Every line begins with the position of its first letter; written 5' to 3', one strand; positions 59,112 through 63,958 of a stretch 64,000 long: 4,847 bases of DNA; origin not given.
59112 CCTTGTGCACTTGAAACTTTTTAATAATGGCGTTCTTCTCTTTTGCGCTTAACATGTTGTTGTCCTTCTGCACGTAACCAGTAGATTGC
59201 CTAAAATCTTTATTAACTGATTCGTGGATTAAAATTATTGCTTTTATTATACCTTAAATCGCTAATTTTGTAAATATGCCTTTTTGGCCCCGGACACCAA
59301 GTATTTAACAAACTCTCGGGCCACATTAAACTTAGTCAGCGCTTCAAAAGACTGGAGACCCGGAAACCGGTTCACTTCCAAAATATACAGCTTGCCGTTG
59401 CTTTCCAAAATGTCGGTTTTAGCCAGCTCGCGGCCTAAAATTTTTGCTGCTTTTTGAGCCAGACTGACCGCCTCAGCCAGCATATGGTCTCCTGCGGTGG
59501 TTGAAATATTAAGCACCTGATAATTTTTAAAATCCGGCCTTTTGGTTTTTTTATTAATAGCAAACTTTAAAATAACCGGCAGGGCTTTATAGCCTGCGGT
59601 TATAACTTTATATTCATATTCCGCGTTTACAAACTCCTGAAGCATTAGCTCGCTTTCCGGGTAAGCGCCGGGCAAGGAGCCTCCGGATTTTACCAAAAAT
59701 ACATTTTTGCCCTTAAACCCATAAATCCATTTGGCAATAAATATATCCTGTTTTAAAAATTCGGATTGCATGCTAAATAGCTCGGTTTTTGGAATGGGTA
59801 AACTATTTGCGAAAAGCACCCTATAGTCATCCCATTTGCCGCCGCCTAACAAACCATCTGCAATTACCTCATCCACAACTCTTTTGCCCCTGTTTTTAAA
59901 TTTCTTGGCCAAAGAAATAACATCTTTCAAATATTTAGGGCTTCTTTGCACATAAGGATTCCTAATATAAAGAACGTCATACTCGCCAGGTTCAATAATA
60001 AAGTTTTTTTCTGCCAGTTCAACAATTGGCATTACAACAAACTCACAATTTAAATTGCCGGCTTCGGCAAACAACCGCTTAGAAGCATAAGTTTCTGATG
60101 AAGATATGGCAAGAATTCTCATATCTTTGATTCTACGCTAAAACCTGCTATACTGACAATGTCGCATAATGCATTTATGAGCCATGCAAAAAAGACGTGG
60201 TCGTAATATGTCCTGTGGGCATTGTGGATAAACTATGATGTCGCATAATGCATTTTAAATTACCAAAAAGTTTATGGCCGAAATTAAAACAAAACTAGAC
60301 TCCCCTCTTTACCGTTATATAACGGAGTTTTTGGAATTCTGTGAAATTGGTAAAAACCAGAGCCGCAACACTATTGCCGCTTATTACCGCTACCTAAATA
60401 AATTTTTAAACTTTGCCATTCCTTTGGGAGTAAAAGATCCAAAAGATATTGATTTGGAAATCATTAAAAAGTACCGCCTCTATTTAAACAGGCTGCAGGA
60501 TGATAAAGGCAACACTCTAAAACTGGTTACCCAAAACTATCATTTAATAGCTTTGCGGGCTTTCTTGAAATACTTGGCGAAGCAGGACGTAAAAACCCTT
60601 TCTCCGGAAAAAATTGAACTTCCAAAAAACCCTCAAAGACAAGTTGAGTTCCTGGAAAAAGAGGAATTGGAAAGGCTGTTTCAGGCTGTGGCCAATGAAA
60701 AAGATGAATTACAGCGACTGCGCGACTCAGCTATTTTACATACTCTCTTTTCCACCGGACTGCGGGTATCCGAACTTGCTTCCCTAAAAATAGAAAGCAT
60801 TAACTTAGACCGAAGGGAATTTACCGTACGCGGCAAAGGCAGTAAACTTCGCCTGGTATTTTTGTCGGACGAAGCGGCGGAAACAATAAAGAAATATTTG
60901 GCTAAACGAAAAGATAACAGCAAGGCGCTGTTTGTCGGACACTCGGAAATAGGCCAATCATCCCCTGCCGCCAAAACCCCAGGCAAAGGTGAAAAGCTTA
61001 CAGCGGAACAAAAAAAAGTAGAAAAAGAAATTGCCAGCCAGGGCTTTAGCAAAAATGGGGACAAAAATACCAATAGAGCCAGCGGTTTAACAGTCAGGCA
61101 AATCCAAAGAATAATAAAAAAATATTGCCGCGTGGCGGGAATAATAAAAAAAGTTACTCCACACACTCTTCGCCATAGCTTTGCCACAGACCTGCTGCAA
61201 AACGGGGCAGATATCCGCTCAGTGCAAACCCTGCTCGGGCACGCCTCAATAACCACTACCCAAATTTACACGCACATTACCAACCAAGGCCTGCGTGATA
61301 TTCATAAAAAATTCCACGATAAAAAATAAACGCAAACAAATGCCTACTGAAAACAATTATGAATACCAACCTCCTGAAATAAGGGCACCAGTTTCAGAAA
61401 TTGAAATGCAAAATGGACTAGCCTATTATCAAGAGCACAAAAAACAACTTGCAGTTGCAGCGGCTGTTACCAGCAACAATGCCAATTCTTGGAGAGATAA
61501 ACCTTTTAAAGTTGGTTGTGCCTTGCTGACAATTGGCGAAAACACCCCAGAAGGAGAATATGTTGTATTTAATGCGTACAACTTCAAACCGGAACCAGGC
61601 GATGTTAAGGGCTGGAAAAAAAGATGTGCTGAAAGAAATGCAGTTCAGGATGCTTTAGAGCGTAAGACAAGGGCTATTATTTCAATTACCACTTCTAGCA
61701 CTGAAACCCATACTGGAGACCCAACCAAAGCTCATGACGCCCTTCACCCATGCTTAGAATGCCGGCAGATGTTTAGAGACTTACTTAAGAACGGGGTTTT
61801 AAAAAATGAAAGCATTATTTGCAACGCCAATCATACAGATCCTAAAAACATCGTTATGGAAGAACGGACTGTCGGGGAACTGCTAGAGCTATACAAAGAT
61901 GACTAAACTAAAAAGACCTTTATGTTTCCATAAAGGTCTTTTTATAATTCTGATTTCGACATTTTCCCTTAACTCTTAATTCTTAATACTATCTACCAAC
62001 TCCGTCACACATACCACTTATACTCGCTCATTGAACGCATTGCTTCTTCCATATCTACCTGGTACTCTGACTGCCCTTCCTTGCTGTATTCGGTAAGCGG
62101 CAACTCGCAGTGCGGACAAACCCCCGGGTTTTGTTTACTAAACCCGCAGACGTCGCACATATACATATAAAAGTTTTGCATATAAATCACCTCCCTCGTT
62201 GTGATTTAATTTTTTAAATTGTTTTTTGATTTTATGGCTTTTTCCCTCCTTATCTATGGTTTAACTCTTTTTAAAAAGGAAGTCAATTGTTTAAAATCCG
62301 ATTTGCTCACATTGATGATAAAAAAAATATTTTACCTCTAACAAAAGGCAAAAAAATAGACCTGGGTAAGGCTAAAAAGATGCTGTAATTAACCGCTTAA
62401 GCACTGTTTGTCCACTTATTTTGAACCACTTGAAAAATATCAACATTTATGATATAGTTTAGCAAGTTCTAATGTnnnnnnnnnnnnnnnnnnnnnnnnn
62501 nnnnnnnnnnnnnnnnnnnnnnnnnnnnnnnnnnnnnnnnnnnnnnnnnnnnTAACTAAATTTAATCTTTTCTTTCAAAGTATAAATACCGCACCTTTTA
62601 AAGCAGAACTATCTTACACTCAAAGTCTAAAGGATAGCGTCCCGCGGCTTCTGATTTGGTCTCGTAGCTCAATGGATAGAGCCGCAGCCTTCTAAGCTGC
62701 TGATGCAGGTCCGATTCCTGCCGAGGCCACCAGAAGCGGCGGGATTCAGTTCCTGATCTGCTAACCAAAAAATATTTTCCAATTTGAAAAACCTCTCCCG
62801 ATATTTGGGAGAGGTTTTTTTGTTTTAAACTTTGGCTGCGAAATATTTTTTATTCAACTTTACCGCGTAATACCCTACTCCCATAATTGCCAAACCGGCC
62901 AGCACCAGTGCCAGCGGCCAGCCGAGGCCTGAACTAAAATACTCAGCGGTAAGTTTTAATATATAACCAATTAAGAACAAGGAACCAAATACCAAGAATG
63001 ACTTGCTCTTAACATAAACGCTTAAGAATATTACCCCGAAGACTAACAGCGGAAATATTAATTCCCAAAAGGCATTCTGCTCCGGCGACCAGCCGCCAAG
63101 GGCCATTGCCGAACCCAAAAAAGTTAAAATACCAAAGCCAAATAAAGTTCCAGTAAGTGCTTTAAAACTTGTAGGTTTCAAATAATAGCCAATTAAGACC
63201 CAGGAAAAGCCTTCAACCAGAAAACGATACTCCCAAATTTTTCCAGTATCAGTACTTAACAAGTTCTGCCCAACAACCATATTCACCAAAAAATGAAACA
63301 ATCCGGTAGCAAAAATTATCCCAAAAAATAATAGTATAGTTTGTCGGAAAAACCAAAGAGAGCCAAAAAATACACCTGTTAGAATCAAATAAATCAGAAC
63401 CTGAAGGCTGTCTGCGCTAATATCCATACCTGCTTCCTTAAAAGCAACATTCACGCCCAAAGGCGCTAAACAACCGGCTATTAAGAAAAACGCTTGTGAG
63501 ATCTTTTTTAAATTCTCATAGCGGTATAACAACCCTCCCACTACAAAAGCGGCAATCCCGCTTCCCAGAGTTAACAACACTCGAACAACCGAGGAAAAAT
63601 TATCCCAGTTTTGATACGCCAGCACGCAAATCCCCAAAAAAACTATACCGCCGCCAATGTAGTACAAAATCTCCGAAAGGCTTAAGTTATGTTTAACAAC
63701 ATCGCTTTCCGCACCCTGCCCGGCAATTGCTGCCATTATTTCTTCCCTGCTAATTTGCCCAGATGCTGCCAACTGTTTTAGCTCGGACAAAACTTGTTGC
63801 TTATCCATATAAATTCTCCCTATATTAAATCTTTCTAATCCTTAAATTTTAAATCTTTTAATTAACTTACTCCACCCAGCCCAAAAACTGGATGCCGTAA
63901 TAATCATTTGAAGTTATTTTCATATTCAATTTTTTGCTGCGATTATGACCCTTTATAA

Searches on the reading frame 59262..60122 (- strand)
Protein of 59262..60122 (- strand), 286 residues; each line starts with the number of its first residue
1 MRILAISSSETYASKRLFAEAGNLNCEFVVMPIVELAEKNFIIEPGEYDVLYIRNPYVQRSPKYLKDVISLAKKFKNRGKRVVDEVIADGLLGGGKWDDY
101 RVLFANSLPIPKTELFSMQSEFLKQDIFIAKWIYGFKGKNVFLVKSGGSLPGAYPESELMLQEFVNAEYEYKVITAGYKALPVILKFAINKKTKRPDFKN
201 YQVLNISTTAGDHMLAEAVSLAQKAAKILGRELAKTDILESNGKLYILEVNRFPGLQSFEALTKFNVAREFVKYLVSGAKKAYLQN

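Call 78: search_protein_families(library=pfam, proteins=[window:59262-60122:-], max_evalue=0.00001)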
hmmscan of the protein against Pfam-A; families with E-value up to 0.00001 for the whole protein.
window:59262-60122:- (286 aa): 1 family
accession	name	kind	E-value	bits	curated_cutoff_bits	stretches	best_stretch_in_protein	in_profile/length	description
PF08443.16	RimK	-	5.3e-08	33.1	21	1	100-275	8-188/188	RimK-like ATP-grasp domain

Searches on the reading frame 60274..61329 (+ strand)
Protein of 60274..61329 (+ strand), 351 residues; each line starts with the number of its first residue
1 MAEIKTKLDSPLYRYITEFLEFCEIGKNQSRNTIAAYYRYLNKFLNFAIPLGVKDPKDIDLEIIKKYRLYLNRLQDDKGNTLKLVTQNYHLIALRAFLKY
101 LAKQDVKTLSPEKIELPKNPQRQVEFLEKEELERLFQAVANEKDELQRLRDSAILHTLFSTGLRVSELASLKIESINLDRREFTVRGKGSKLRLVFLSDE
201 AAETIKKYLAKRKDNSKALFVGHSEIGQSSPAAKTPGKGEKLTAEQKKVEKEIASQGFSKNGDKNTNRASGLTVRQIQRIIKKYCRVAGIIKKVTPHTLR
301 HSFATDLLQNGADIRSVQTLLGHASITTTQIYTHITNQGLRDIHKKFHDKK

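Call 78: search_protein_families(library=pfam, proteins=[window:60274-61329:+], max_evalue=0.00001)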
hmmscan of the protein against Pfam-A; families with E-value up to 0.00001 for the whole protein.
window:60274-61329:+ (351 aa): 3 families
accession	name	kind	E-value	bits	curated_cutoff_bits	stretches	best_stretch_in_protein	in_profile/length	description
PF00589.27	Phage_integrase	-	3.6e-43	147.8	27.1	1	126-337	2-170/172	Phage integrase family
PF02899.23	Phage_int_SAM_1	-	1.3e-09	38.6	22.3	1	16-104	1-82/83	Phage integrase, N-terminal SAM-like domain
PF13102.12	Phage_int_SAM_5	-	9.5e-06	26.3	22.3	0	13-52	48-86/98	Phage integrase SAM-like domain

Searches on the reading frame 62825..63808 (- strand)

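Call 78: search_protein_families(library=pfam, proteins=[window:62825-63808:-], max_evalue=0.00001)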
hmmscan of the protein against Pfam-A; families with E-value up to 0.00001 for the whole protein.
window:62825-63808:- (327 aa): 1 family
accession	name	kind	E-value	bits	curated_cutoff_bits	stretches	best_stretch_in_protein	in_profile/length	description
PF09925.14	DUF2157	-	3.8e-09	36.8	32.4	1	12-158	2-144/146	Predicted membrane protein (DUF2157)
